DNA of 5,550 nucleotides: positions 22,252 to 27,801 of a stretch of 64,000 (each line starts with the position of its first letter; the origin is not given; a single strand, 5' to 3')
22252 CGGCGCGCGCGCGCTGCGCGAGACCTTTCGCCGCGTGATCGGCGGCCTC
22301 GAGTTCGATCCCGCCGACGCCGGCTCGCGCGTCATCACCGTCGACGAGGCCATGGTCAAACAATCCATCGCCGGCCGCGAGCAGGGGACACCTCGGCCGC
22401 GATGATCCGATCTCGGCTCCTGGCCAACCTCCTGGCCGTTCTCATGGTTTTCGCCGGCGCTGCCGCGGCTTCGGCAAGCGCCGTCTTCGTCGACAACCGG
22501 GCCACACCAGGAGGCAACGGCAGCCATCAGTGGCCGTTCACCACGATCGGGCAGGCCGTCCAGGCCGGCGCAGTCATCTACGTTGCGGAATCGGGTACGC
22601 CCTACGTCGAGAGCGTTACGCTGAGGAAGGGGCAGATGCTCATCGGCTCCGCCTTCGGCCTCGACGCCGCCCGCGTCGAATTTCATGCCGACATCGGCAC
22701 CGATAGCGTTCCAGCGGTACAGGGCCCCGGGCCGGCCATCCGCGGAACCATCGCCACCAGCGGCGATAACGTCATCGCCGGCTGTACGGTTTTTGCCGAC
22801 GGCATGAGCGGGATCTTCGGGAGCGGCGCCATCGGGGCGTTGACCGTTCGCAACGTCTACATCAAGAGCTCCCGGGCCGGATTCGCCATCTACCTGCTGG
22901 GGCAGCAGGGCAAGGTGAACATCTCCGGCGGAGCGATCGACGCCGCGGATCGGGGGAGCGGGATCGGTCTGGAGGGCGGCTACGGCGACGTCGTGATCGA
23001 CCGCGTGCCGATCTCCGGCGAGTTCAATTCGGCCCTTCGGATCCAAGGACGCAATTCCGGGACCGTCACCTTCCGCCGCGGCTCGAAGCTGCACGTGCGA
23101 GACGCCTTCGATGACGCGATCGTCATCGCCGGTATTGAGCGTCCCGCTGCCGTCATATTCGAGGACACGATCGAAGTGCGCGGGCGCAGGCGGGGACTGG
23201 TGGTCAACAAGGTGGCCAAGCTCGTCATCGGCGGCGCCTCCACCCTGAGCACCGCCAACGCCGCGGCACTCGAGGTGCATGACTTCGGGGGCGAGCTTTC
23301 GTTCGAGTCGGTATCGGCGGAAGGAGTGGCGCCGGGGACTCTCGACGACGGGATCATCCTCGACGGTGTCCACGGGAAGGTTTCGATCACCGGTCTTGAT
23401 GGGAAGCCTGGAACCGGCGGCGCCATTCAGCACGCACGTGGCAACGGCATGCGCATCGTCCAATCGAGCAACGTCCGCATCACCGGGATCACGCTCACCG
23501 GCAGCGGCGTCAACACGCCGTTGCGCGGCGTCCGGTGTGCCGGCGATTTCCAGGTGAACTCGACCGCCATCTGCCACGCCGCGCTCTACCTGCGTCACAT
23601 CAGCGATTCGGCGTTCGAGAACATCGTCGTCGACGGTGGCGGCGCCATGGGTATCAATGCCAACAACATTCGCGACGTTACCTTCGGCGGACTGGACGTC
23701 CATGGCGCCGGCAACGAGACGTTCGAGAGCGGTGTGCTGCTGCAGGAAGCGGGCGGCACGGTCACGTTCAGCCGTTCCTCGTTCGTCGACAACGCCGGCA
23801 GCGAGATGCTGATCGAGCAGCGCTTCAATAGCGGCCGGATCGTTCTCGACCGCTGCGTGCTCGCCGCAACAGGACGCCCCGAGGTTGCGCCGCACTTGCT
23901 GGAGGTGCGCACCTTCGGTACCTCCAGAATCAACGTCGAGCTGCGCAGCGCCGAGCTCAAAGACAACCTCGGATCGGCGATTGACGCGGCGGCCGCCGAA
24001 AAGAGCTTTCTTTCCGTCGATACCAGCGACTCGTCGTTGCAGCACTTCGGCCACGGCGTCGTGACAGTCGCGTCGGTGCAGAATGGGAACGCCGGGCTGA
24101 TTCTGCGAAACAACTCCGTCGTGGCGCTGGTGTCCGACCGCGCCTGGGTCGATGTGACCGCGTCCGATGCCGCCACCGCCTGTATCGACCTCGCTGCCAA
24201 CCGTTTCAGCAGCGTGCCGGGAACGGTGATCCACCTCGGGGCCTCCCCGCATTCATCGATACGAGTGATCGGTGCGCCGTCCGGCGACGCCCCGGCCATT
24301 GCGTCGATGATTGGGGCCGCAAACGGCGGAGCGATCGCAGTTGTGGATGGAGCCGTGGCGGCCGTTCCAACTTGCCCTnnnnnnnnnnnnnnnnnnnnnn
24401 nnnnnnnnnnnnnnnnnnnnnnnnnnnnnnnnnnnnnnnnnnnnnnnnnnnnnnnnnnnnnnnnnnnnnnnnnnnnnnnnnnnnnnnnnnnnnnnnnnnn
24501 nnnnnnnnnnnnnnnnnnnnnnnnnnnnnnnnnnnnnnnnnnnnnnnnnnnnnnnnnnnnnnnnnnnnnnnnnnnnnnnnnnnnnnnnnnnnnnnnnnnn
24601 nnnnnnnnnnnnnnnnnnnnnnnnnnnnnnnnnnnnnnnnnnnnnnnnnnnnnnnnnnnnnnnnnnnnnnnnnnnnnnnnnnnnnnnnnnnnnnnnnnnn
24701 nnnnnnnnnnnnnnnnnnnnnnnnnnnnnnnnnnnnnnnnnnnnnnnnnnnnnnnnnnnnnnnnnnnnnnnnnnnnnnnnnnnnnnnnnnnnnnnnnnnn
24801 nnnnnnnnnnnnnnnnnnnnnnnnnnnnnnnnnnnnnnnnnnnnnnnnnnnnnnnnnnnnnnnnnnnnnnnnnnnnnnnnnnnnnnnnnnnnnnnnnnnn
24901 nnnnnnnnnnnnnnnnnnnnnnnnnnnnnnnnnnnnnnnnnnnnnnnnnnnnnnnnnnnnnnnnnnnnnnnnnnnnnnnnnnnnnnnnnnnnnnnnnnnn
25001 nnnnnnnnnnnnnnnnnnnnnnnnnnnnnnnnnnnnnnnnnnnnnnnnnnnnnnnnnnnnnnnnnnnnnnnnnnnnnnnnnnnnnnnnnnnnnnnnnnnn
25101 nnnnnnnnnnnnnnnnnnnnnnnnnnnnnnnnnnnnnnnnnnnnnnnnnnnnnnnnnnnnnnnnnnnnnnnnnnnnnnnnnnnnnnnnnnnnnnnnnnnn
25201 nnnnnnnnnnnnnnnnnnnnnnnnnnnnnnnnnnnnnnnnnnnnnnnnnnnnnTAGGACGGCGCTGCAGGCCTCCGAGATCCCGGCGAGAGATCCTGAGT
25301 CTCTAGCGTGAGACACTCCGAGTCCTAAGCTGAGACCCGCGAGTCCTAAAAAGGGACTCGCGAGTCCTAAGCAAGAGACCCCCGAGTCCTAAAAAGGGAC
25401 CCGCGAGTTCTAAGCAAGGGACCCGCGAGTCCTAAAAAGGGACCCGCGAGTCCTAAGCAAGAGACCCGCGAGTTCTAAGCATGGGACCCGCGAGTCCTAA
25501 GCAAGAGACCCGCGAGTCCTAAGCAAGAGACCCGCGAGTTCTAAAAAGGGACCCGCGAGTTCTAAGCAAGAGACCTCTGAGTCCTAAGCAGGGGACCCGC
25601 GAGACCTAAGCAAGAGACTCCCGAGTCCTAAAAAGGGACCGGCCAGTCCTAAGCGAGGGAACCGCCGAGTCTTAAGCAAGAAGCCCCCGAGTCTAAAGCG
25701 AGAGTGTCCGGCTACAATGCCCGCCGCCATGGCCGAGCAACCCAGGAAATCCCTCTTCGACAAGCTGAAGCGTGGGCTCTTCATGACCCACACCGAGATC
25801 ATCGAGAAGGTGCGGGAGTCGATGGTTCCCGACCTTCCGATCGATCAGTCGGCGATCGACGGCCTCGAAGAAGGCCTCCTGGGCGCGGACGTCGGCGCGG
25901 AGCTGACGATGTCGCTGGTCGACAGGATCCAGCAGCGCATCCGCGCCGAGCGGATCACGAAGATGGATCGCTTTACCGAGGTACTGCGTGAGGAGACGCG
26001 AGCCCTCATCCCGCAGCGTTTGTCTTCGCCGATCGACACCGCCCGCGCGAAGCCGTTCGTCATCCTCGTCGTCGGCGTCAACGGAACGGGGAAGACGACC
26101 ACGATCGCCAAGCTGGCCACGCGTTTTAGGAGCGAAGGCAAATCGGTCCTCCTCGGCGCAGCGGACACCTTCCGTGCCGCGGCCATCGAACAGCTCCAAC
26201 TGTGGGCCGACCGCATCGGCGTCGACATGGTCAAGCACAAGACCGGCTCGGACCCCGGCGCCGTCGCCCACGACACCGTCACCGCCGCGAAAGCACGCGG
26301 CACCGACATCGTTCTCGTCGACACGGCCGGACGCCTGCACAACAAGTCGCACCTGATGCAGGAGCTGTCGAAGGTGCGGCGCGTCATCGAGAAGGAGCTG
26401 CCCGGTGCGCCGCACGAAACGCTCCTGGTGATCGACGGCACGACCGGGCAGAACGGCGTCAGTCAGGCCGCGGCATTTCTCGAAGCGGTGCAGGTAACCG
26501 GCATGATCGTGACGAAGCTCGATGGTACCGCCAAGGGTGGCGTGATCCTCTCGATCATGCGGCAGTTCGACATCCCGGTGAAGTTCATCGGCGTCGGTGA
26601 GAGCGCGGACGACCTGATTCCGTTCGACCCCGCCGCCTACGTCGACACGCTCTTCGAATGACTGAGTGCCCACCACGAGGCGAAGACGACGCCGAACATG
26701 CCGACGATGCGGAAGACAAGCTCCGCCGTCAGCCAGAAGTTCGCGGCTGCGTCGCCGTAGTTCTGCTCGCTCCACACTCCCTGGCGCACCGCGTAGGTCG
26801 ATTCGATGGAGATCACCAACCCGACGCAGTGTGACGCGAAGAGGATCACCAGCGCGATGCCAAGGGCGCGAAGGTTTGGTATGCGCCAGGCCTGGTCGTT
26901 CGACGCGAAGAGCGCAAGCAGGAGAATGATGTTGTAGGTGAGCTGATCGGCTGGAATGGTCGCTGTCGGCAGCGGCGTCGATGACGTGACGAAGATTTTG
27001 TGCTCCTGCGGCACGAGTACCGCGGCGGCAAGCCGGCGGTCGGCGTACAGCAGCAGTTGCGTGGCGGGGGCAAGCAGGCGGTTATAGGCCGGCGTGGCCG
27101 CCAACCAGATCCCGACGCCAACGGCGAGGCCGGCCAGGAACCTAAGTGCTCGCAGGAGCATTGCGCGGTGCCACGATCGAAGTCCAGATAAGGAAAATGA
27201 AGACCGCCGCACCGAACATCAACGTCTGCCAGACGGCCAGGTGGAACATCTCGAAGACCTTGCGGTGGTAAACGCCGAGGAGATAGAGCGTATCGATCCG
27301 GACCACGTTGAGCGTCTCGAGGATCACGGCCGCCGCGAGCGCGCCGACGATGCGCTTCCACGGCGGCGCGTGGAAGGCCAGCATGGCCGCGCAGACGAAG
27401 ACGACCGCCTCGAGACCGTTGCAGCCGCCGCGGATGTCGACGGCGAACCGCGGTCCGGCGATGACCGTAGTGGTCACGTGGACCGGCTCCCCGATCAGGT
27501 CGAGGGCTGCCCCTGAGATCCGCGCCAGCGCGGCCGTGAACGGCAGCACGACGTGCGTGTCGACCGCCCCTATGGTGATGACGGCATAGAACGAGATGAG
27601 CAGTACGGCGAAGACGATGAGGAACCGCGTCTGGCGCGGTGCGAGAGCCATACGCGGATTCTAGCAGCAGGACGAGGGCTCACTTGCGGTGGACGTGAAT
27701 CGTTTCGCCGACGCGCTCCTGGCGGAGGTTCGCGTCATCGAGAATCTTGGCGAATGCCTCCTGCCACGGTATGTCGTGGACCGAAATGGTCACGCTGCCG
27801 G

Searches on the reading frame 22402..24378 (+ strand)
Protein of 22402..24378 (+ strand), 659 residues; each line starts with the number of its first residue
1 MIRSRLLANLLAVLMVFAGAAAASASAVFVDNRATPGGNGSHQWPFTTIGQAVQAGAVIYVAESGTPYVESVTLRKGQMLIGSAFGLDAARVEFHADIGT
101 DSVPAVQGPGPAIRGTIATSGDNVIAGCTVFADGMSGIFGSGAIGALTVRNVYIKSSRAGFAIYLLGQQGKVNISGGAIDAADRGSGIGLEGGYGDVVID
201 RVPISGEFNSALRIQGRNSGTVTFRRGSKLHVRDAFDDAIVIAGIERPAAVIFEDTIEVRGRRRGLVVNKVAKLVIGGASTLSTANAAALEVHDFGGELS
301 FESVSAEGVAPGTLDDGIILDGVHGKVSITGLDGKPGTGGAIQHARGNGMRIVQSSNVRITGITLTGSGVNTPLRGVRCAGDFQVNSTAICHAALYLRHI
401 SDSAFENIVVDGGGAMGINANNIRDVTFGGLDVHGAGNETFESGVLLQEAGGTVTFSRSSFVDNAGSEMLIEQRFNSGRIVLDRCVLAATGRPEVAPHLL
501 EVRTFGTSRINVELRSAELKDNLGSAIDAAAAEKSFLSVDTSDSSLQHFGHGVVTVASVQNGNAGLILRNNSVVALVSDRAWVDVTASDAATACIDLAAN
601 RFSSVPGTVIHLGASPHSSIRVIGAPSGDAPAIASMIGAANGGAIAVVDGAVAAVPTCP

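Call 11: search_protein_families(library=pfam, proteins=[window:22402-24378:+], max_evalue=0.001)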
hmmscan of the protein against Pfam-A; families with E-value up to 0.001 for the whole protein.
window:22402-24378:+ (659 aa): 1 family
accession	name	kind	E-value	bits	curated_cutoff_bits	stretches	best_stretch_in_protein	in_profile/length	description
PF13229.12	Beta_helix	-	5.7e-07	29.7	25.9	0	342-466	41-139/158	Right handed beta helix region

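Call 77: search_protein_families(library=padloc, proteins=[window:22402-24378:+], max_evalue=0.01)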
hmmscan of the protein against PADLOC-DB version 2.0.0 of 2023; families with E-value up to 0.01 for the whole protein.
window:22402-24378:+ (659 aa): 0 families

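Call 114: search_protein_families(library=ncbifam, proteins=[window:22402-24378:+], max_evalue=0.01)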
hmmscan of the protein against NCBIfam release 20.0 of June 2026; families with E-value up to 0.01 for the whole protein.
window:22402-24378:+ (659 aa): 0 families

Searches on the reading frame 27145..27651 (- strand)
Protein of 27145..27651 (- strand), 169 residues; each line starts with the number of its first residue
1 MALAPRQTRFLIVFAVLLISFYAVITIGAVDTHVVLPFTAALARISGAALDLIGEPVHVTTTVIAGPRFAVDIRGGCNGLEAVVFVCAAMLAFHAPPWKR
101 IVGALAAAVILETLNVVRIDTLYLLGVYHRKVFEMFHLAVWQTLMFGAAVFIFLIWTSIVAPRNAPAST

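Call 11: search_protein_families(library=pfam, proteins=[window:27145-27651:-], max_evalue=0.001)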
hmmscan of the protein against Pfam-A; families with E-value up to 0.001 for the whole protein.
window:27145-27651:- (169 aa): 1 family
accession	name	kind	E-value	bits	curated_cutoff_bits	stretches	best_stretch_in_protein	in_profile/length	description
PF09721.15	Exosortase_EpsH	-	7e-12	45.7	25.7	1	11-156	101-251/254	Transmembrane exosortase (Exosortase_EpsH)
